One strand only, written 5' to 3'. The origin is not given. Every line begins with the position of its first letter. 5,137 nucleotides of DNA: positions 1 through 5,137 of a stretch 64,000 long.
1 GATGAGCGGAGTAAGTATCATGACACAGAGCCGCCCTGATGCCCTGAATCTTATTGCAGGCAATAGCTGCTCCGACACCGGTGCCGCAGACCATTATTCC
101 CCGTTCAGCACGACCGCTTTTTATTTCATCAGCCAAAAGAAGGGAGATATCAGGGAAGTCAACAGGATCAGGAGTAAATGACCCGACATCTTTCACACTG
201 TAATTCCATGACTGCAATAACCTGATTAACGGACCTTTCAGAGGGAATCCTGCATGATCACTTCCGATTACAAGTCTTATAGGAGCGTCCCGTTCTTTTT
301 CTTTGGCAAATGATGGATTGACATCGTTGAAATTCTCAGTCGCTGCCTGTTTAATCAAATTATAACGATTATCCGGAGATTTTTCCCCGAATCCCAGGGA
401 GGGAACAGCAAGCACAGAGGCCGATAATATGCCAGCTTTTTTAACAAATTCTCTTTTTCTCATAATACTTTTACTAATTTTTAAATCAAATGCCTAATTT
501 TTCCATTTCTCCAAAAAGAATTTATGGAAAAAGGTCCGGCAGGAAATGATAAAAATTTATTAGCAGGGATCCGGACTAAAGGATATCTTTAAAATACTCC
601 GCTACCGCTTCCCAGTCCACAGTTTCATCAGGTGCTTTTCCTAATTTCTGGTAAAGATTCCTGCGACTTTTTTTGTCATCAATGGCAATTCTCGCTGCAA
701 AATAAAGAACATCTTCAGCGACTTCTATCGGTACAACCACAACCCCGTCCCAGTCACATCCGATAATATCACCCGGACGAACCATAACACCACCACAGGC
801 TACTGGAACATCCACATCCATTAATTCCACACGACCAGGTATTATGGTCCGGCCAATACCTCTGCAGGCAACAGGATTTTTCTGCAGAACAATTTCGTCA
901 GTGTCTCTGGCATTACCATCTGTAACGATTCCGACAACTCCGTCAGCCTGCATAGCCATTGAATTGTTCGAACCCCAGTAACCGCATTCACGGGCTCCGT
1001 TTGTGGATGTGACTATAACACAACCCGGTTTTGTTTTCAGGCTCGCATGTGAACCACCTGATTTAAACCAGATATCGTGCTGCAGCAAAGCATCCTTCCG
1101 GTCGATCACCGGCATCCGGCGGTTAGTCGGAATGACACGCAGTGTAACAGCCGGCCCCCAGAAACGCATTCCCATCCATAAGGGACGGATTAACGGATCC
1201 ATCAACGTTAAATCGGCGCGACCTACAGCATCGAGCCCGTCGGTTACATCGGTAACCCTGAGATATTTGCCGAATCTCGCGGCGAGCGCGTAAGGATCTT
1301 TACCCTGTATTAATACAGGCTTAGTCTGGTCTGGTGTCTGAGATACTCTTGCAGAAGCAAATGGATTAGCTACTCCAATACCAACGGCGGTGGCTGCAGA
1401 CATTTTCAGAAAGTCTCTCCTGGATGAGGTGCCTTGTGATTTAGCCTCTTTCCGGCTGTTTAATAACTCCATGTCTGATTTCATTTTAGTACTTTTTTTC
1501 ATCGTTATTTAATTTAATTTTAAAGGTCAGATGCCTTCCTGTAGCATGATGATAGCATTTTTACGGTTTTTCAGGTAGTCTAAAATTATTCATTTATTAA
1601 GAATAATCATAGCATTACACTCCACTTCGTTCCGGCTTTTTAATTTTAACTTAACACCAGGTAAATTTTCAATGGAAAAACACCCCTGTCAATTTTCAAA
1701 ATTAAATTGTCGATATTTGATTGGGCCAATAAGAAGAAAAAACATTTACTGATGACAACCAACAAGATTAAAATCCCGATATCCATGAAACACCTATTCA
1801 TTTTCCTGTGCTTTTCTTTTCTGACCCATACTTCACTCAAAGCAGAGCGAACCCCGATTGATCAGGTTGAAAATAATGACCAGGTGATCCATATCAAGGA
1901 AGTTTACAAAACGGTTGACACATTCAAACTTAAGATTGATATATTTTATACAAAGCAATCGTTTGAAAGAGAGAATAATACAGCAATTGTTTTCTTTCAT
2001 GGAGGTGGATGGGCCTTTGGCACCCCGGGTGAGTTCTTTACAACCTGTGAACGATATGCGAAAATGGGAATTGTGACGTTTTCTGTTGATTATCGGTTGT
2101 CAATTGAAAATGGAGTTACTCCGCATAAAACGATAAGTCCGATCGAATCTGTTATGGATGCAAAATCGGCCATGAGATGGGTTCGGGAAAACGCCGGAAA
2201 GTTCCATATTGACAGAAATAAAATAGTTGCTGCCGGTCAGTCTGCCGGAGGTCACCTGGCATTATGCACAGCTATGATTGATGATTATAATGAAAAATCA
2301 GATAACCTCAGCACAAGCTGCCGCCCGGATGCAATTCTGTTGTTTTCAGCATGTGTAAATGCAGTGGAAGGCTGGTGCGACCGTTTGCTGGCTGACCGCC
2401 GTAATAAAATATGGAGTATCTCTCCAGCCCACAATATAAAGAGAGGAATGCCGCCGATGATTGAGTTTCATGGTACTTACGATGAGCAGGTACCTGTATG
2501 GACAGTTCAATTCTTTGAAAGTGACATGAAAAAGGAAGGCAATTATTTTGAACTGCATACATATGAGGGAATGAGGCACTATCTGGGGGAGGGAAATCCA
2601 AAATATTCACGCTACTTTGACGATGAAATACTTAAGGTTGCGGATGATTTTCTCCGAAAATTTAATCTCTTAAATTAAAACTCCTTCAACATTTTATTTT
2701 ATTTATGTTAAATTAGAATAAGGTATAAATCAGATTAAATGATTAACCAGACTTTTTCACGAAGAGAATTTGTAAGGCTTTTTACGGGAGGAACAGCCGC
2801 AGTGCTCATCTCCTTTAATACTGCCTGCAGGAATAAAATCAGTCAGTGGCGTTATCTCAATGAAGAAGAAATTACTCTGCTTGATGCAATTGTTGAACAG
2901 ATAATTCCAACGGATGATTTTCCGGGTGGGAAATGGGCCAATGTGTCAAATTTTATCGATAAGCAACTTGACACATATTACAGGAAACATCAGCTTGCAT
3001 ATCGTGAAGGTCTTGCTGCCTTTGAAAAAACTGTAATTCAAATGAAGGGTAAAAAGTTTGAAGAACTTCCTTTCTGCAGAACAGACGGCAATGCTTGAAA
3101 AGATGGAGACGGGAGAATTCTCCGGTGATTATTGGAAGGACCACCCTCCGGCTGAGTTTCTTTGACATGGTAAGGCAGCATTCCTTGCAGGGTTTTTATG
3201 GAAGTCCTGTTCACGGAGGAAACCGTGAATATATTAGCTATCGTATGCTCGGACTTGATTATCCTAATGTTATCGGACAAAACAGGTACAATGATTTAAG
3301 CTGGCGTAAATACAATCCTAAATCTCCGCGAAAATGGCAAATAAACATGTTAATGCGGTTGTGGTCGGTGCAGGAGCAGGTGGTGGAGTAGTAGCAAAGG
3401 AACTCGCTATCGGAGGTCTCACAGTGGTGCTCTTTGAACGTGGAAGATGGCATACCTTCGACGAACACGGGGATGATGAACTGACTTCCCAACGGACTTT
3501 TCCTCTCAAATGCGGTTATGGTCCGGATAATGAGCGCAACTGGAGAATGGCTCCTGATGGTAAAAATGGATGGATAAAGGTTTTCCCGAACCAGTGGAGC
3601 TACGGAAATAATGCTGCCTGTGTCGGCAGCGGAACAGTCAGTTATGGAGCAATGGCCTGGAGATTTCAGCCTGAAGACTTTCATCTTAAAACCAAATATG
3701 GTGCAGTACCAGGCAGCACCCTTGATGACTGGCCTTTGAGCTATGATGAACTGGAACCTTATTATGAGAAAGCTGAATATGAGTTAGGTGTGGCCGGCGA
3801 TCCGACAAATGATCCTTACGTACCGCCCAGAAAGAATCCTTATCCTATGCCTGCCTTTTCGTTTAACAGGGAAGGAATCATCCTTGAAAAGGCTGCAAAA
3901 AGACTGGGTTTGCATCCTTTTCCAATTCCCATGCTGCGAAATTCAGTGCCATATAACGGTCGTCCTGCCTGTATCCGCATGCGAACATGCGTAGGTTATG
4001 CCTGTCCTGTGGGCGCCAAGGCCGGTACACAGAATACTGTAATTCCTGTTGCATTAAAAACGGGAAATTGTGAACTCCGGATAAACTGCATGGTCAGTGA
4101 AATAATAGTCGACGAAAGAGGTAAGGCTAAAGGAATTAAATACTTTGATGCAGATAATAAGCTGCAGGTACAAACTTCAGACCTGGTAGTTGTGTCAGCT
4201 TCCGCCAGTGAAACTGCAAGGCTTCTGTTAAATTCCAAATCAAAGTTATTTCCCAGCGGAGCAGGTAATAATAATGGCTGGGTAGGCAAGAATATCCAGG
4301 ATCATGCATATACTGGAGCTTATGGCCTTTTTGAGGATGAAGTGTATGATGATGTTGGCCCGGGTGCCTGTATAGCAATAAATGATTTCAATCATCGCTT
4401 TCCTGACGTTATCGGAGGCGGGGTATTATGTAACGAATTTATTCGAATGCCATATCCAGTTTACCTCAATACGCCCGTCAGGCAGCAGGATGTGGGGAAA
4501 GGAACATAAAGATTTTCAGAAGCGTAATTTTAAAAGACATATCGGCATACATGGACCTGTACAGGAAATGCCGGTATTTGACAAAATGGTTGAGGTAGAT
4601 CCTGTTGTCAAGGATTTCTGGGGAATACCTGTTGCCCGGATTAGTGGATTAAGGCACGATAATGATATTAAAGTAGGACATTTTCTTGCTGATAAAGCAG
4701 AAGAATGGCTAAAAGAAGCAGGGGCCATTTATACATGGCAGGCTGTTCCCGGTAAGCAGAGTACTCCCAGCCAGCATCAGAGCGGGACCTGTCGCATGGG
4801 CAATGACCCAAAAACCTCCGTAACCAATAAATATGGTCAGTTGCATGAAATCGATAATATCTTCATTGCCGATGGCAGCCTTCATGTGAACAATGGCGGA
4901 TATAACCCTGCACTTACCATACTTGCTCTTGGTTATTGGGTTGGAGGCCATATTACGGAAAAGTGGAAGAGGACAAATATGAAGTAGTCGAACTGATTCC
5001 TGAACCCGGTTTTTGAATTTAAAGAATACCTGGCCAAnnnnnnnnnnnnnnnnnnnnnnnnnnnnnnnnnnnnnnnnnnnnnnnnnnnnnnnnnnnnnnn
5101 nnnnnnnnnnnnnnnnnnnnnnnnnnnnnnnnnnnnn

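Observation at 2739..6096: GMC flavoprotein dehydrogenase and Tat small subunit followed by a nonaheme NapC/NirT-like cytochrome instead of the usual triheme subunit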

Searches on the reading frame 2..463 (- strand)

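Call 80: search_protein_families(library=pfam, proteins=[window:2-463:-], max_evalue=0.00001)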
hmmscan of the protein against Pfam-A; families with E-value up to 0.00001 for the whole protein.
window:2-463:- (154 aa): 1 family
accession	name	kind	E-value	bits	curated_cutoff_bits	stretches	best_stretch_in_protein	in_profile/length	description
PF02502.23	LacAB_rpiB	-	1.8e-31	109.3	24.7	1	65-154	2-91/138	Ribose/Galactose Isomerase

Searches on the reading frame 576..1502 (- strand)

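Call 3: search_protein_families(library=pfam, proteins=[window:576-1502:-], max_evalue=0.01)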
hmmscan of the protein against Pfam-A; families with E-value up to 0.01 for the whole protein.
window:576-1502:- (308 aa): 2 families
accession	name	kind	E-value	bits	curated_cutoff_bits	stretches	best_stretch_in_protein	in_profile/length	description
PF03737.21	RraA-like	-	2.4e-27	96.5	24.5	1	84-256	2-152/152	Aldolase/RraA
PF10518.14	TAT_signal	-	0.00023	21.4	22.7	1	27-44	3-20/21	TAT (twin-arginine translocation) pathway signal sequence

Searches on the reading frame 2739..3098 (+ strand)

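Call 3: search_protein_families(library=pfam, proteins=[window:2739-3098:+], max_evalue=0.01)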
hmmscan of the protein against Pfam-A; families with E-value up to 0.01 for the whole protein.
window:2739-3098:+ (119 aa): 1 family
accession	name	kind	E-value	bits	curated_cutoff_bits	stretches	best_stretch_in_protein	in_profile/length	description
PF13618.11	Gluconate_2-dh3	-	1.7e-15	58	23.4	1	42-110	1-70/135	Gluconate 2-dehydrogenase subunit 3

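Call 4: search_protein_families(library=ncbifam, proteins=[window:2739-3098:+], max_evalue=0.01)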
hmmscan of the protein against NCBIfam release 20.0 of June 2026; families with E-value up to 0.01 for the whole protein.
window:2739-3098:+ (119 aa): 0 families

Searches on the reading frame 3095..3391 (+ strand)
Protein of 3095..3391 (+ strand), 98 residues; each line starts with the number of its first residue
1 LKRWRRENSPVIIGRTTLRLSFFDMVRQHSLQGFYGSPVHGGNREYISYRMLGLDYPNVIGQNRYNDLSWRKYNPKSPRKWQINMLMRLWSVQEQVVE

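Call 3: search_protein_families(library=pfam, proteins=[window:3095-3391:+], max_evalue=0.01)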
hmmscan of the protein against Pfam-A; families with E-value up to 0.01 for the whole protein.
window:3095-3391:+ (98 aa): 1 family
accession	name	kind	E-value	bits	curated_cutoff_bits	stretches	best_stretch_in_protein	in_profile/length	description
PF13618.11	Gluconate_2-dh3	-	0.00014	22.6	23.4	1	20-53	101-132/135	Gluconate 2-dehydrogenase subunit 3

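Call 4: search_protein_families(library=ncbifam, proteins=[window:3095-3391:+], max_evalue=0.01)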
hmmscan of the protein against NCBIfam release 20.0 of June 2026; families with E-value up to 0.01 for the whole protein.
window:3095-3391:+ (98 aa): 0 families

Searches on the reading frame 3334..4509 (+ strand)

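Call 3: search_protein_families(library=pfam, proteins=[window:3334-4509:+], max_evalue=0.01)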
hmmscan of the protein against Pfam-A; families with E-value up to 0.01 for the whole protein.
window:3334-4509:+ (391 aa): 2 families
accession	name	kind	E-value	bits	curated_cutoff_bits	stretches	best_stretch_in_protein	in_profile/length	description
PF00732.25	GMC_oxred_N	-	1.8e-14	54.5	23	1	183-325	89-217/218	GMC oxidoreductase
PF13450.12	NAD_binding_8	-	0.005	17.5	21.9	0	10-37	1-28/68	NAD(P)-binding Rossmann-like domain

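Call 4: search_protein_families(library=ncbifam, proteins=[window:3334-4509:+], max_evalue=0.01)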
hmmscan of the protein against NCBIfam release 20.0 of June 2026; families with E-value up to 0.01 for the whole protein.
window:3334-4509:+ (391 aa): 6 families
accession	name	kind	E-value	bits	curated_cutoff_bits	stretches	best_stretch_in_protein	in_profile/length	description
NF002550.0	PRK02106.1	subfamily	1.1e-07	30.8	605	1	227-324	197-299/563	choline dehydrogenase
TIGR03970.1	mycofact_MftG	equivalog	1.7e-06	27.3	387.45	1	229-301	193-263/487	mycofactocin dehydrogenase MftG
TIGR04542.1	GMC_mycofac_2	equivalog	2.9e-05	23.3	400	0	8-41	2-38/425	mycofactocin system GMC family oxidoreductase MftG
TIGR01810.1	betA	equivalog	7.5e-05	21.6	732.1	1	227-301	190-263/532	choline dehydrogenase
TIGR02032.1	GG-red-SF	subfamily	0.0014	18.4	158.8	1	8-39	3-34/297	geranylgeranyl reductase family protein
NF038210.1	GMC_mycofac_3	equivalog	0.0068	15.3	300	0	9-38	2-31/418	mycofactocin system GMC family oxidoreductase MftG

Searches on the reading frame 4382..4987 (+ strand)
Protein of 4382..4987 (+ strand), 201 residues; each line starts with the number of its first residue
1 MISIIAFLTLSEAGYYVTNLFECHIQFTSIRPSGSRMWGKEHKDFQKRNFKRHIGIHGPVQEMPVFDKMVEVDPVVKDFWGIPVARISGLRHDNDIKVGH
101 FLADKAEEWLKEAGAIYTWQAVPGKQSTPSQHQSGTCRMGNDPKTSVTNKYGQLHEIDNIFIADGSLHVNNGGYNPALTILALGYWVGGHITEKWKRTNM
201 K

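Call 3: search_protein_families(library=pfam, proteins=[window:4382-4987:+], max_evalue=0.01)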
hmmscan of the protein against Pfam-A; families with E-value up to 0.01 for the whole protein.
window:4382-4987:+ (201 aa): 1 family
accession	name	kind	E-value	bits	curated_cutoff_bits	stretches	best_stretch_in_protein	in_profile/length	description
PF05199.19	GMC_oxred_C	-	4.5e-19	69.8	24.6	1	77-184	12-139/139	GMC oxidoreductase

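Call 4: search_protein_families(library=ncbifam, proteins=[window:4382-4987:+], max_evalue=0.01)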
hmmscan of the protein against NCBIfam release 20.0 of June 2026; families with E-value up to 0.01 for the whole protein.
window:4382-4987:+ (201 aa): 4 families
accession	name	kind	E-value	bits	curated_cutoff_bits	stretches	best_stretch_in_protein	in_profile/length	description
NF058674.1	CholsOxChoxAB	equivalog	1.1e-06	27.5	850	1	131-190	472-531/535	cholesterol oxidase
TIGR02462.1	pyranose_ox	equivalog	1.7e-05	23.9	544.9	1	130-183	482-535/548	pyranose oxidase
TIGR03970.1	mycofact_MftG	equivalog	0.00036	19.6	387.45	1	108-171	403-466/487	mycofactocin dehydrogenase MftG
TIGR04542.1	GMC_mycofac_2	equivalog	0.0079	15.3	400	1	129-188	368-422/425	mycofactocin system GMC family oxidoreductase MftG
